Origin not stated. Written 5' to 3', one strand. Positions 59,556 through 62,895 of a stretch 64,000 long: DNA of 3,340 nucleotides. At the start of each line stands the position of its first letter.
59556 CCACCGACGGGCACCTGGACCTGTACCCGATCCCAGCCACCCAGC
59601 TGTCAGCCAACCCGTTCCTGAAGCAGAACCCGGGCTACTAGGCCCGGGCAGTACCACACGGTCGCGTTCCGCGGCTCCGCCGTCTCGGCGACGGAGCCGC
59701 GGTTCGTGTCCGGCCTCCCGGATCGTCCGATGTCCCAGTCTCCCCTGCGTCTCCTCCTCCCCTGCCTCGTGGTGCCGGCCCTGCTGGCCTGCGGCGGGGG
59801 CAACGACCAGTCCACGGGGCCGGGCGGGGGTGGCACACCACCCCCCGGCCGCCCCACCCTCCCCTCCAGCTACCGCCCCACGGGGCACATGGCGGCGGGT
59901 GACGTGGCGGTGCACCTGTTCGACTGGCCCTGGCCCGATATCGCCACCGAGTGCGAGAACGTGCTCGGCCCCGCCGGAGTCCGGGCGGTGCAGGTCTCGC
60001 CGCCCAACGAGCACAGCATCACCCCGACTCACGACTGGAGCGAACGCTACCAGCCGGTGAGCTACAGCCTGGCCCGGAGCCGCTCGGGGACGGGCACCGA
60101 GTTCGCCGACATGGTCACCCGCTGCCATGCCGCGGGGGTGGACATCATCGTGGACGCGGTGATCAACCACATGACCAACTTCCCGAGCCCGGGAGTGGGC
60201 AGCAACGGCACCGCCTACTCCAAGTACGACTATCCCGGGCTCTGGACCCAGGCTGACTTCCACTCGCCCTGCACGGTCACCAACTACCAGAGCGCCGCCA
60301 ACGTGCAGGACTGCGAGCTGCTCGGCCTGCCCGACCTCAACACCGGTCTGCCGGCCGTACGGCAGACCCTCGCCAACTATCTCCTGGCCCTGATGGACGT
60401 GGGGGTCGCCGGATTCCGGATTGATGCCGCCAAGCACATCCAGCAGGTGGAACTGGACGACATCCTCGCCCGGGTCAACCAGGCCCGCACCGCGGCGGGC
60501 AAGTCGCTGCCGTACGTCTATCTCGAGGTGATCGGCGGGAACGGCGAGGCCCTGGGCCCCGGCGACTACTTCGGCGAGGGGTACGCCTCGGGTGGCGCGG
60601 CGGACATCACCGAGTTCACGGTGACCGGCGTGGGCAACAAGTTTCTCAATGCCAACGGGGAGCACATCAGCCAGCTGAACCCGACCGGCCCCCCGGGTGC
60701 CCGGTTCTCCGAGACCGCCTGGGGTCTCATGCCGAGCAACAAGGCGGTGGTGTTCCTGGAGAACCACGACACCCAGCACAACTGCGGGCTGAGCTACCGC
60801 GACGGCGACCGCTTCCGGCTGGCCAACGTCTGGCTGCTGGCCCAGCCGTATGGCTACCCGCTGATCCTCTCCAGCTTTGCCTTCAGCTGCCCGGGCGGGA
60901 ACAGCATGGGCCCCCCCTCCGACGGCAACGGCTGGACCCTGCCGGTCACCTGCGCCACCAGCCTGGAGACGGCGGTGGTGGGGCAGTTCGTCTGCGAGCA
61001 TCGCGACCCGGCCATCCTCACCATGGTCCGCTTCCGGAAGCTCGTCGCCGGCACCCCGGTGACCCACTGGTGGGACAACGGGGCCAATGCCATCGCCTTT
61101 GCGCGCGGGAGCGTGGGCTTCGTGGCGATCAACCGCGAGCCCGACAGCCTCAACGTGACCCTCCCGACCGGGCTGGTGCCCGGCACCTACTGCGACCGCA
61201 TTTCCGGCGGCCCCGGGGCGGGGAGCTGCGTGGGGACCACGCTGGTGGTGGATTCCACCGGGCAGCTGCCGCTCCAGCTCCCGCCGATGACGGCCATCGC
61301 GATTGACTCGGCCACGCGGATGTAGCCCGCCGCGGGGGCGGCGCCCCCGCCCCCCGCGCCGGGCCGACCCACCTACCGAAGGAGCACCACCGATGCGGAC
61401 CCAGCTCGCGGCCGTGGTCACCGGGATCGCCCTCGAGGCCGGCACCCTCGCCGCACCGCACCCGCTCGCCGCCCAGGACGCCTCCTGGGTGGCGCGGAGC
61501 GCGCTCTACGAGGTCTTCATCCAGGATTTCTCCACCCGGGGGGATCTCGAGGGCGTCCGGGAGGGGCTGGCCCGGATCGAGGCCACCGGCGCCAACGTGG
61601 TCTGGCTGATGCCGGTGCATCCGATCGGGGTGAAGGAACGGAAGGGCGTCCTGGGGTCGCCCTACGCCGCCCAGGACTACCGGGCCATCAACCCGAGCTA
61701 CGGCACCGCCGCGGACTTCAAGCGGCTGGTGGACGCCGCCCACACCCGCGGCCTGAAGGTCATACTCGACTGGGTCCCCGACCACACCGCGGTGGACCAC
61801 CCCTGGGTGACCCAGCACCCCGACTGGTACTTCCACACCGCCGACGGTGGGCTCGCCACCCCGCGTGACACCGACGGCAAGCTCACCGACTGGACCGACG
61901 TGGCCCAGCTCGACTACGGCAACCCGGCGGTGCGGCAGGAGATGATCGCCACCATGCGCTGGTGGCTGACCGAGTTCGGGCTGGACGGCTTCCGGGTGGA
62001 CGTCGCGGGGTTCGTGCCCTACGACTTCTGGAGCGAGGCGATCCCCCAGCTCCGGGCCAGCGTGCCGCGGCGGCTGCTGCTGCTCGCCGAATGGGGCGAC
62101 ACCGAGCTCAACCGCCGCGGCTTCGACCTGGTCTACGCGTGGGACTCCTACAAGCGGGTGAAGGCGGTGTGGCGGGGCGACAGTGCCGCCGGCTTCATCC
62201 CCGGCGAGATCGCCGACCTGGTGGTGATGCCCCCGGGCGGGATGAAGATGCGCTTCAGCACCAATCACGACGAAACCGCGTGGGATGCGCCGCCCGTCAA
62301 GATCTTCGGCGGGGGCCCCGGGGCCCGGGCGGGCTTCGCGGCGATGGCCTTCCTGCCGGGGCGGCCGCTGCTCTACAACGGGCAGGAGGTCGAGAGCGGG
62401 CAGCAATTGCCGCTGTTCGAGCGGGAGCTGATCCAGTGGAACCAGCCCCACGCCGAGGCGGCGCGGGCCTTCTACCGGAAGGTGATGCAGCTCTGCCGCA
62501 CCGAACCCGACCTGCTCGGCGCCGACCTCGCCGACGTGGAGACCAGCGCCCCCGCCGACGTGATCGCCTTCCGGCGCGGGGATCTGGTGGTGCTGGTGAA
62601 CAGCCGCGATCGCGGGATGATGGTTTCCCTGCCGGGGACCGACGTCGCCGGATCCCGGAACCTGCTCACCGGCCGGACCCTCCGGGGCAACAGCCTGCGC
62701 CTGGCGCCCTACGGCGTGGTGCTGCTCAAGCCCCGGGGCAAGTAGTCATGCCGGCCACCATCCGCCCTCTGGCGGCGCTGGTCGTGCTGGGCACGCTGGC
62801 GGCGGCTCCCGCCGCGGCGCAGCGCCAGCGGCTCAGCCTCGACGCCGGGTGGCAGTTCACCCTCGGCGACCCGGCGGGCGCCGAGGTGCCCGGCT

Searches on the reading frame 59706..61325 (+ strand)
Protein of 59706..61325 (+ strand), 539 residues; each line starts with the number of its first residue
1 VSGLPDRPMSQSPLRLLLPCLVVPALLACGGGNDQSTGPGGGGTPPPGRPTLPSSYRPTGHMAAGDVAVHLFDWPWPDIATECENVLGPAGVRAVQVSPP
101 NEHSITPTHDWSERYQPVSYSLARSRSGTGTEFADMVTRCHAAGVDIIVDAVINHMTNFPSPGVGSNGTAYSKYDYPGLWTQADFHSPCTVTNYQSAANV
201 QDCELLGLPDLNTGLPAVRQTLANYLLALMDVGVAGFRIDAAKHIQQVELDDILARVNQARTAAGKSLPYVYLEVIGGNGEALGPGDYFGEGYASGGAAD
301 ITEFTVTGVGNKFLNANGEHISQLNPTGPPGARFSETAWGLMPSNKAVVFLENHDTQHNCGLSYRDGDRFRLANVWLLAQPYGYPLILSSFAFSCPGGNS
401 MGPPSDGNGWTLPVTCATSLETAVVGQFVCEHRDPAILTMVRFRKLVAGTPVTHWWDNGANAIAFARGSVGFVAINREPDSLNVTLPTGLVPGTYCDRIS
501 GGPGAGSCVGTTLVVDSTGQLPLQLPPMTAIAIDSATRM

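Call 22: search_protein_families(library=pfam, proteins=[window:59706-61325:+], max_evalue=0.001)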
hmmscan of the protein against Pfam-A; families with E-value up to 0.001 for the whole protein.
window:59706-61325:+ (539 aa): 2 families
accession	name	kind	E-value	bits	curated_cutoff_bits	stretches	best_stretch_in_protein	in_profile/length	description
PF02806.24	Alpha-amylase_C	-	3.5e-14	53.3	21.2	1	456-533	1-92/95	Alpha amylase, C-terminal all-beta domain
PF00128.31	Alpha-amylase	-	1.6e-13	51.1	22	1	113-248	49-196/446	Alpha amylase, catalytic domain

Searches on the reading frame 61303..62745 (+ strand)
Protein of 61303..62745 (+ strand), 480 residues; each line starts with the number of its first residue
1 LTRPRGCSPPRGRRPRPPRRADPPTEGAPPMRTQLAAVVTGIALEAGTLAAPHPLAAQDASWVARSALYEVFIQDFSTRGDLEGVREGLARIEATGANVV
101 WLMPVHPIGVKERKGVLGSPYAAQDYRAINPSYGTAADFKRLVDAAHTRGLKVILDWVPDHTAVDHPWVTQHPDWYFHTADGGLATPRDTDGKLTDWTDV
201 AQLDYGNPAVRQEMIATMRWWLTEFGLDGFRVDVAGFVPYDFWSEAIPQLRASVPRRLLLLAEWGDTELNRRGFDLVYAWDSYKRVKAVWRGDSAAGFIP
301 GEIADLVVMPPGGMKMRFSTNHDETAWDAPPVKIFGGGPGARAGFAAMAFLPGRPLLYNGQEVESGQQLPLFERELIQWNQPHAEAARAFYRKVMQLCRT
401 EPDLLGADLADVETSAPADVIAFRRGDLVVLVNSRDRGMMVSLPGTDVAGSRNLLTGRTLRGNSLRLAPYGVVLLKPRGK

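Call 22: search_protein_families(library=pfam, proteins=[window:61303-62745:+], max_evalue=0.001)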
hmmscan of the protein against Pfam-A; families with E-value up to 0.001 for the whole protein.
window:61303-62745:+ (480 aa): 4 families
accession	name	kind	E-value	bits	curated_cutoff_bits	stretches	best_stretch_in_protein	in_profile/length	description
PF00128.31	Alpha-amylase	-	1e-30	107.8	22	1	77-238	13-193/446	Alpha amylase, catalytic domain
PF14871.12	GHL6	-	4e-06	27.5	35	1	138-231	44-129/132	Hypothetical glycosyl hydrolase 6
PF11941.14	DUF3459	-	1e-05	26.2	22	1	390-474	1-89/90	Domain of unknown function (DUF3459)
PF14701.12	hDGE_amylase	-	5.6e-05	22.9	27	1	80-178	19-119/439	Glycogen debranching enzyme, glucanotransferase domain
